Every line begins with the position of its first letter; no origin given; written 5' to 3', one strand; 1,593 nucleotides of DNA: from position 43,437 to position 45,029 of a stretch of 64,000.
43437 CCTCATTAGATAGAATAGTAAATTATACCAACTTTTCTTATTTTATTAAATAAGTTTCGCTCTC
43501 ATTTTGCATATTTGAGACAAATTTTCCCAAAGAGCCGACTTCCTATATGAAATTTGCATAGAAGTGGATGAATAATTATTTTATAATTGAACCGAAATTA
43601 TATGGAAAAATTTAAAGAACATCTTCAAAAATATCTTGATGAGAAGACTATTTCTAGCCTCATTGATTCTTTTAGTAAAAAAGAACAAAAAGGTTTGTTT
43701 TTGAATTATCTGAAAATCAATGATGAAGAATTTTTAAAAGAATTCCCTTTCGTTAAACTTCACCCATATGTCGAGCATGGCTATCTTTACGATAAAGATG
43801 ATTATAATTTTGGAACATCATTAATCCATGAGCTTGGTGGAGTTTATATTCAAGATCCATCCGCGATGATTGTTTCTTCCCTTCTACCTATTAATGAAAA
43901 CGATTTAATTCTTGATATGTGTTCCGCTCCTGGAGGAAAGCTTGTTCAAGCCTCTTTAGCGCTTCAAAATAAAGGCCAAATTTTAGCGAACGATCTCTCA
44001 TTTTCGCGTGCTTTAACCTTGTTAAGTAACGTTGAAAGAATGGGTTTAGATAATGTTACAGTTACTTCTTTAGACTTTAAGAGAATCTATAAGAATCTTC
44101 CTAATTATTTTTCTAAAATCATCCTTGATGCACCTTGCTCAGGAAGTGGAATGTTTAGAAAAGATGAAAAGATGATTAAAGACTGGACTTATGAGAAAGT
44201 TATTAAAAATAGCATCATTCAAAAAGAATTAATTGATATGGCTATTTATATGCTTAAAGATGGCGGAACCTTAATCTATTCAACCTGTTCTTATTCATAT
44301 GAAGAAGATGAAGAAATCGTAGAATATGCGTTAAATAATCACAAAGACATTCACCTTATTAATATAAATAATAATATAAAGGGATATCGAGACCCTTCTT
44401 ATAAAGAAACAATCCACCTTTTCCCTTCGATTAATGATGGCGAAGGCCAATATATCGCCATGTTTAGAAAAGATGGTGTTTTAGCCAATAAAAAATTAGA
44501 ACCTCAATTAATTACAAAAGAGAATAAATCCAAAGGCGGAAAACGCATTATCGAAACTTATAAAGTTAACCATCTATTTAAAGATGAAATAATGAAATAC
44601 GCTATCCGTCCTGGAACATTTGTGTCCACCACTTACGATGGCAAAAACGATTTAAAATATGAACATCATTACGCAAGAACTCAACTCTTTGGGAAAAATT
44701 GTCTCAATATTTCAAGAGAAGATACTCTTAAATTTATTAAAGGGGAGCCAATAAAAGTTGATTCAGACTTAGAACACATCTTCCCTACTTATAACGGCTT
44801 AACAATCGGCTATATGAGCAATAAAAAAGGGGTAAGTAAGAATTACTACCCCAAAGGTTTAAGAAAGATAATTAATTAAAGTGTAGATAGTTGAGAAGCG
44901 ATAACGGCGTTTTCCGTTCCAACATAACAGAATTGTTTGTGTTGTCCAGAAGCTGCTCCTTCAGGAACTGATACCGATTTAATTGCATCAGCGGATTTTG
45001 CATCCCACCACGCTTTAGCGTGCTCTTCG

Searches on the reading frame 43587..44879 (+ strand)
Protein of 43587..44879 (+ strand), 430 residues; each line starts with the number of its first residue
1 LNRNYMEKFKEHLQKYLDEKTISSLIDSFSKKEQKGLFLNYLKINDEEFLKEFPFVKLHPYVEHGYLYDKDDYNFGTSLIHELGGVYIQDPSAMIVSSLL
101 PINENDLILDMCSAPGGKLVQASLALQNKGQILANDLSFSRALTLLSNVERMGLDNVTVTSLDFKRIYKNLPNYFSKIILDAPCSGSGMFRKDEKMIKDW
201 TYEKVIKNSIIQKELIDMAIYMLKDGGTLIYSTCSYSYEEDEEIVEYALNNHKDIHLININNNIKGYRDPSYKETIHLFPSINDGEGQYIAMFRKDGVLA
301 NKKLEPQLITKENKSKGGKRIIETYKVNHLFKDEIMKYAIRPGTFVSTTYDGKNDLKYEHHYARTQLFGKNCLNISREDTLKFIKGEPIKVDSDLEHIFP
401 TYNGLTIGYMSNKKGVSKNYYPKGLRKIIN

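Call 51: search_protein_families(library=pfam, proteins=[window:43587-44879:+], max_evalue=0.00001)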
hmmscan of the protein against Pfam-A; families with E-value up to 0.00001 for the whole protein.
window:43587-44879:+ (430 aa): 3 families
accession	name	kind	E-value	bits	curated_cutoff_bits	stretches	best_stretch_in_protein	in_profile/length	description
PF01189.24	Methyltr_RsmB-F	-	1.6e-45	155.7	27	1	99-293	3-198/199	16S rRNA methyltransferase RsmB/F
PF17125.10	Methyltr_RsmF_N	-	1.1e-11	45.5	34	1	7-91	3-86/86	N-terminal domain of 16S rRNA methyltransferase RsmF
PF13636.12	Methyltranf_PUA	-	2.3e-08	34.4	27.6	1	381-427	2-49/49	RNA-binding PUA-like domain of methyltransferase RsmF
